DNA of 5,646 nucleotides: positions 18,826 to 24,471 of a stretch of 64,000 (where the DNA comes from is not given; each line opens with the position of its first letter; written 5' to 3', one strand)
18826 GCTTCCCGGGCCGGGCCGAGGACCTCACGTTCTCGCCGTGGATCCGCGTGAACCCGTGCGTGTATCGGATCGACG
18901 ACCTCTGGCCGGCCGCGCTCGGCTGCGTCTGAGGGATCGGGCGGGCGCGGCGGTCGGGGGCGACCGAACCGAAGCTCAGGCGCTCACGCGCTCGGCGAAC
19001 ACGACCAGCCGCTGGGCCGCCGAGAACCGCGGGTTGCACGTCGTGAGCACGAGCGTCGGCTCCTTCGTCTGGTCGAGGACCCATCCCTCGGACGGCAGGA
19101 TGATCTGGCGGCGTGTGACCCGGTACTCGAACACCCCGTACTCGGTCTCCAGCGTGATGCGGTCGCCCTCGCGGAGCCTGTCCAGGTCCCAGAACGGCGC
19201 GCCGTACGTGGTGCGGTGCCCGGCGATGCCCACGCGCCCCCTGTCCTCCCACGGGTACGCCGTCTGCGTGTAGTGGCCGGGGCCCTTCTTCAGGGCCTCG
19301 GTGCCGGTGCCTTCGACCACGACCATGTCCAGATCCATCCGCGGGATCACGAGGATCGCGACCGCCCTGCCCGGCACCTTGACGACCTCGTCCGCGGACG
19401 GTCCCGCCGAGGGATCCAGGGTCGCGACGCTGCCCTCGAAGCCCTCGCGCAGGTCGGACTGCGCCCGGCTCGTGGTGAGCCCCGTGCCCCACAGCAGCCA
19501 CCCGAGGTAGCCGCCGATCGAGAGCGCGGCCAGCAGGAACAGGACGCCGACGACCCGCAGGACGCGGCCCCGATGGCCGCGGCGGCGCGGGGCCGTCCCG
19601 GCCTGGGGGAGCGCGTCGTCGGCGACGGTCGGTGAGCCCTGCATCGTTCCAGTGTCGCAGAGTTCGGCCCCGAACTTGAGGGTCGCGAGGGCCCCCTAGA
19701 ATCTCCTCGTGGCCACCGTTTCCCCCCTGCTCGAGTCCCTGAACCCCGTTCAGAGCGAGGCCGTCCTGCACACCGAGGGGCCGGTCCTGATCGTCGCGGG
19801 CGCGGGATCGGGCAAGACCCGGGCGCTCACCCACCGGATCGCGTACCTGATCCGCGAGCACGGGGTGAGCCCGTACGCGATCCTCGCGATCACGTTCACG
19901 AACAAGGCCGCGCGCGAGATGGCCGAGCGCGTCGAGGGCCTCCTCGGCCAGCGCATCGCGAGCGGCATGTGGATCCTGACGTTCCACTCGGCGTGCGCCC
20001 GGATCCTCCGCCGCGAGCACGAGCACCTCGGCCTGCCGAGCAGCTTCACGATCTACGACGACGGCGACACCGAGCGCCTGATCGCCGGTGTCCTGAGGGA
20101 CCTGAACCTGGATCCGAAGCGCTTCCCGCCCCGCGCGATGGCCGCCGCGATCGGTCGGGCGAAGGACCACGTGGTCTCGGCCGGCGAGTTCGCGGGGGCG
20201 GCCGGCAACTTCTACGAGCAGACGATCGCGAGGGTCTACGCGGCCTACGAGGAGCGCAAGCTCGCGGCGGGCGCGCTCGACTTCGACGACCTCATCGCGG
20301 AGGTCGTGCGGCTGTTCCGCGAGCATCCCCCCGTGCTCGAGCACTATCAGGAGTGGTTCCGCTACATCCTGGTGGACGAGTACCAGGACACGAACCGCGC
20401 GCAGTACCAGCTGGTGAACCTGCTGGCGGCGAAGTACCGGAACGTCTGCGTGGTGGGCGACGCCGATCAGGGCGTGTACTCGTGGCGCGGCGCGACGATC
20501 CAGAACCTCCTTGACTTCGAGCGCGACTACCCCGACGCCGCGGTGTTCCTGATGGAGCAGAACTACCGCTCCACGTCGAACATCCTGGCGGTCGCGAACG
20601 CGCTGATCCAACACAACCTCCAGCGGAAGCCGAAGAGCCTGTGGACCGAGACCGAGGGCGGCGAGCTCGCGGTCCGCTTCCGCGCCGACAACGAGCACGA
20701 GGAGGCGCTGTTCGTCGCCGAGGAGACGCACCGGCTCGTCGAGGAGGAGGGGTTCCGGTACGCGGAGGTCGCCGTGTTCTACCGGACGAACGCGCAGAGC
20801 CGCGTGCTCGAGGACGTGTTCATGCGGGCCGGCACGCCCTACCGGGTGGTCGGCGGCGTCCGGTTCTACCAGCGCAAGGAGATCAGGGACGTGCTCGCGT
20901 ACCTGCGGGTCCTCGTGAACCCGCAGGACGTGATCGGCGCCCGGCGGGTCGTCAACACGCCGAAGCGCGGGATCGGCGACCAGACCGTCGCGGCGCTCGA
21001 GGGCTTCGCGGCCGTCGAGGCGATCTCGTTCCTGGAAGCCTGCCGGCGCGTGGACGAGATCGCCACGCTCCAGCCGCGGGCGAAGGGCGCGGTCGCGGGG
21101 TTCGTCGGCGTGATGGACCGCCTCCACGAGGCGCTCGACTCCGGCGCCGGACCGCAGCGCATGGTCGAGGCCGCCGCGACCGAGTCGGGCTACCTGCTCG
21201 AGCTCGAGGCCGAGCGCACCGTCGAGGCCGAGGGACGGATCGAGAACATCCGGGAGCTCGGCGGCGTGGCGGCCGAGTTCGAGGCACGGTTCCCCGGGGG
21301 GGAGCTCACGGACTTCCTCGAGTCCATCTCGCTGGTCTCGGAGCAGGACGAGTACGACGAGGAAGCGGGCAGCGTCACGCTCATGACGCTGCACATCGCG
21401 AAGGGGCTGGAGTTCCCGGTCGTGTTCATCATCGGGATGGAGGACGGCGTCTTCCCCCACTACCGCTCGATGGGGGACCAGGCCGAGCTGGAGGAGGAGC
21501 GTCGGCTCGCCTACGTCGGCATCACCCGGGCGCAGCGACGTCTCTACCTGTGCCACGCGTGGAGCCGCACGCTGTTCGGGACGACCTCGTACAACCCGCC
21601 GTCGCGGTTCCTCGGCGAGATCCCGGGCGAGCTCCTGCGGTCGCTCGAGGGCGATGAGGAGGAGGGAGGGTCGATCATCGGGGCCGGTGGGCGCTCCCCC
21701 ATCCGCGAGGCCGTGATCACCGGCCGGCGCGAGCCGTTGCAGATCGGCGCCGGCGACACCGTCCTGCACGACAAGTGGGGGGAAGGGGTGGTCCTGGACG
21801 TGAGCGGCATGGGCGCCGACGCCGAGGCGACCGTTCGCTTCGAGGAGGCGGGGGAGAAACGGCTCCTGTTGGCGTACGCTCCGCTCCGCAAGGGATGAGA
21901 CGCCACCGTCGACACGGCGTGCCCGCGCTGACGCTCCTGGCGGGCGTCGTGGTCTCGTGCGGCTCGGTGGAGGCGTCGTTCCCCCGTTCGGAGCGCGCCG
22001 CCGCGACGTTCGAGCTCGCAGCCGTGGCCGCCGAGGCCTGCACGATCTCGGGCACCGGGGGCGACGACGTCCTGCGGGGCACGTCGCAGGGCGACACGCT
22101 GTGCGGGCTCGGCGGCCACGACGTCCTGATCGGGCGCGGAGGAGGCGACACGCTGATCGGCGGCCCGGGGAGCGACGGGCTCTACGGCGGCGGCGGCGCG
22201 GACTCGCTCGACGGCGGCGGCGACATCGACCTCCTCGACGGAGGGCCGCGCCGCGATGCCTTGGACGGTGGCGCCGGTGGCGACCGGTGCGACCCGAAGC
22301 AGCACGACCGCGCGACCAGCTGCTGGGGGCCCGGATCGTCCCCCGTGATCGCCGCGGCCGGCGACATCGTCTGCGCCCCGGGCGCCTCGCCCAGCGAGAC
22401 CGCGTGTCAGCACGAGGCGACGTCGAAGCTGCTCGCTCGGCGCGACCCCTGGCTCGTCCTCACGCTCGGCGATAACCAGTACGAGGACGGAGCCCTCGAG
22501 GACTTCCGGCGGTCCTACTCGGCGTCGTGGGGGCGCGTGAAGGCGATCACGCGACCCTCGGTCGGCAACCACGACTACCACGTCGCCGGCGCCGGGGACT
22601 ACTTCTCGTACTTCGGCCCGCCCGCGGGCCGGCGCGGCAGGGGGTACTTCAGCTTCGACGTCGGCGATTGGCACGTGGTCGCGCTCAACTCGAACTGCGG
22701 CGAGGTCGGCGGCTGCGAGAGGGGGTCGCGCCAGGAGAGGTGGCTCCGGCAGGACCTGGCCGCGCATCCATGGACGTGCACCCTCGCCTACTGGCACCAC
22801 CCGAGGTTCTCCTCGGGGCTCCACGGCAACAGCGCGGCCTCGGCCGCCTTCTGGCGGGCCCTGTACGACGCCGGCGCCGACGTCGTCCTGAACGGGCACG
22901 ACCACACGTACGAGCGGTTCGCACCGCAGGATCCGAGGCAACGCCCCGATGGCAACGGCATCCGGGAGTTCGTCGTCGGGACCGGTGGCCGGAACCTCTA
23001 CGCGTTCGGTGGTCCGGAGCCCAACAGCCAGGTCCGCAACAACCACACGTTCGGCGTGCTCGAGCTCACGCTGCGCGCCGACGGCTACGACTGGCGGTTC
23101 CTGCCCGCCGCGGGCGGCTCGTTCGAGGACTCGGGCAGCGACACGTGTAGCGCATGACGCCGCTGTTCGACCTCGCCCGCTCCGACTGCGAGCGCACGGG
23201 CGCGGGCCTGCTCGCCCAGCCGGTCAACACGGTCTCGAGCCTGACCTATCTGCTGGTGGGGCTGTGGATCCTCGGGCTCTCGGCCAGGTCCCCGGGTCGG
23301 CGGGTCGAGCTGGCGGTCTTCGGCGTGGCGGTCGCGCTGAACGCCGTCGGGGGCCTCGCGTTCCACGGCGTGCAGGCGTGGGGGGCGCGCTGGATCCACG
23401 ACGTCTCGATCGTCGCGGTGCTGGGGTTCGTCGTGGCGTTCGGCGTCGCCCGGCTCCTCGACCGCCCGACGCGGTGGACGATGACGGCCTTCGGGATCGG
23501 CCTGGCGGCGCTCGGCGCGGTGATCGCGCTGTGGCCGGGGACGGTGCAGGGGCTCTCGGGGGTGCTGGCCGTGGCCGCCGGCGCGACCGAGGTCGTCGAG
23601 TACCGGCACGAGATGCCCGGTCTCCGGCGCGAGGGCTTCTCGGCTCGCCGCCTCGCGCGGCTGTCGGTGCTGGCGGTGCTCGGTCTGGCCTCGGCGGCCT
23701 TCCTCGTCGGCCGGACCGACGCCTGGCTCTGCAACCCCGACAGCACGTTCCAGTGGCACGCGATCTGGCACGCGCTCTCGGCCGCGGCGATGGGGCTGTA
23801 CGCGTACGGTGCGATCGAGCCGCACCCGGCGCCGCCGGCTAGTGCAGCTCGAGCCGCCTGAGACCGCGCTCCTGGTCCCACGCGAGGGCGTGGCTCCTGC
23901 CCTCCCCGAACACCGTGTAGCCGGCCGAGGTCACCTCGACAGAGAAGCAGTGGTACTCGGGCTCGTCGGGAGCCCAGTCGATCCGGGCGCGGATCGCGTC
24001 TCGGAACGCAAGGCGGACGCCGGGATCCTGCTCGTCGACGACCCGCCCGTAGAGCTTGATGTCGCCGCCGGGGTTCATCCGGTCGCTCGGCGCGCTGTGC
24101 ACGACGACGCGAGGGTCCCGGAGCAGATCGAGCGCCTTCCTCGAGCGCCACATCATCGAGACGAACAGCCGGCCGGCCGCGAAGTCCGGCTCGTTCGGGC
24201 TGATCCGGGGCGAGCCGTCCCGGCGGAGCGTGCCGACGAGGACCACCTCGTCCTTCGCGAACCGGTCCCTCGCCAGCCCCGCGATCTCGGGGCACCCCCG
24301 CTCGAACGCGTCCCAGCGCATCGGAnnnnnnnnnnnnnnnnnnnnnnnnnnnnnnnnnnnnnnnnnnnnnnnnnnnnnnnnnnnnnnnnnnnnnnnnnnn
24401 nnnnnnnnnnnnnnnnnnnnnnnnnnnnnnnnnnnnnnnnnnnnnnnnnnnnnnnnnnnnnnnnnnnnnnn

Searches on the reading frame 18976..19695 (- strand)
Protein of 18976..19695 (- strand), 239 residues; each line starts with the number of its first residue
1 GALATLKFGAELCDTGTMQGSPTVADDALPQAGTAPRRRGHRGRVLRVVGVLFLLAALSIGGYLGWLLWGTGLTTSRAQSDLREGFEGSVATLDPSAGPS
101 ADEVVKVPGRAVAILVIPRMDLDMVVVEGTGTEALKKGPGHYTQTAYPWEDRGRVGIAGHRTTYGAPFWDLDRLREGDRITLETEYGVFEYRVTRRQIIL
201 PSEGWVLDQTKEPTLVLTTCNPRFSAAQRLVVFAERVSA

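Call 68: search_protein_families(library=pfam, proteins=[window:18976-19695:-], max_evalue=0.00001)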
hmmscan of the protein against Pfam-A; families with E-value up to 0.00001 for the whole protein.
window:18976-19695:- (239 aa): 1 family
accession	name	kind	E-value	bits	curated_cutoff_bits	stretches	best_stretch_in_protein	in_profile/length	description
PF04203.18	Sortase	-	9.4e-34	116.3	26.6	1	115-237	1-125/125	Sortase domain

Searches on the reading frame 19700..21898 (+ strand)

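Call 68: search_protein_families(library=pfam, proteins=[window:19700-21898:+], max_evalue=0.00001)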
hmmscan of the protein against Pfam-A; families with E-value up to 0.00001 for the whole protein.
window:19700-21898:+ (732 aa): 7 families
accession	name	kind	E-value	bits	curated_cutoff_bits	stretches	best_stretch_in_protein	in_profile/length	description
PF00580.27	UvrD-helicase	-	7.2e-91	305.1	23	1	14-278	1-271/271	UvrD/REP helicase N-terminal domain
PF13361.12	UvrD_C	-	6.3e-73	246.6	25.6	2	285-433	3-150/350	UvrD-like helicase C-terminal domain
PF13245.12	AAA_19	-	1.8e-22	80.4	25.1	1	18-261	1-132/134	AAA domain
PF21196.3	PcrA_UvrD_tudor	-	4e-14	52.6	23.9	1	685-731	2-48/48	PcrA/UvrD tudor domain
PF13538.12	UvrD_C_2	-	2.1e-09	37.5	27.4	1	559-618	2-52/52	UvrD-like helicase C-terminal domain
PF13604.12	AAA_30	-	9.3e-07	29.2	27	0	14-78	2-66/191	AAA domain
PF01443.25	Viral_helicase1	-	6.9e-06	26.5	21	0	200-268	41-107/228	Viral superfamily 1 RNA helicase core domain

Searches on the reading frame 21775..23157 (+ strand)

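Call 41: search_protein_families(library=pfam, proteins=[window:21775-23157:+], max_evalue=0.001)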
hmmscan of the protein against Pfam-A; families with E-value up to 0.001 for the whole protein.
window:21775-23157:+ (460 aa): 2 families
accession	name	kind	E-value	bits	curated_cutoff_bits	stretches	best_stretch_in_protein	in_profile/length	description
PF00149.33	Metallophos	-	1.2e-07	32.9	21.5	1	192-379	3-191/191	Calcineurin-like phosphoesterase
PF00353.25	HemolysinCabind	-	7.7e-05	23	23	0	120-154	2-36/36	RTX calcium-binding nonapeptide repeat (4 copies)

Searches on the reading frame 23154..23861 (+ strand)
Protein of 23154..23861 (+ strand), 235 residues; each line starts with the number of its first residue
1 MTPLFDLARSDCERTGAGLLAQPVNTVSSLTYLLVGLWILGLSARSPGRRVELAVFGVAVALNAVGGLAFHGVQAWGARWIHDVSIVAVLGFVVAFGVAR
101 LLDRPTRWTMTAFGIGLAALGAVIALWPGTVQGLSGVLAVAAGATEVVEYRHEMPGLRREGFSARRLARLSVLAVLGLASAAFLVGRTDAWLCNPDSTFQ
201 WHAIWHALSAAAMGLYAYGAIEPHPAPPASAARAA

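Call 41: search_protein_families(library=pfam, proteins=[window:23154-23861:+], max_evalue=0.001)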
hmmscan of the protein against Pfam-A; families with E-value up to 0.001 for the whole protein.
window:23154-23861:+ (235 aa): 2 families
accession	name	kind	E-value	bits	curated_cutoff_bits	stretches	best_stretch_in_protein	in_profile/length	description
PF05875.18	Ceramidase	-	9.8e-10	38.7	32.5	1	20-216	20-226/259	Ceramidase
PF03006.26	HlyIII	-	0.00028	21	26.2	1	89-212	88-219/224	Haemolysin-III related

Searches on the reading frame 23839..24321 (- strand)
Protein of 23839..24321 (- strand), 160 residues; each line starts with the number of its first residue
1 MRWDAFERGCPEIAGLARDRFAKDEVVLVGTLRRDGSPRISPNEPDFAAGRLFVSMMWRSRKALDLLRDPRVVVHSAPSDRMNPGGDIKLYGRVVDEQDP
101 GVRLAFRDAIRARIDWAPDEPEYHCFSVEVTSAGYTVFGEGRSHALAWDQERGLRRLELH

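Call 41: search_protein_families(library=pfam, proteins=[window:23839-24321:-], max_evalue=0.001)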
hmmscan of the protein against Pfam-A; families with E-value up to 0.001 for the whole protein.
window:23839-24321:- (160 aa): 1 family
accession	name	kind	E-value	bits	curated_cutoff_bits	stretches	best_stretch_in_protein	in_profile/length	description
PF01243.27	PNPOx_N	-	0.00012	22.9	28.1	1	18-129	6-112/120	Pyridoxamine 5'-phosphate oxidase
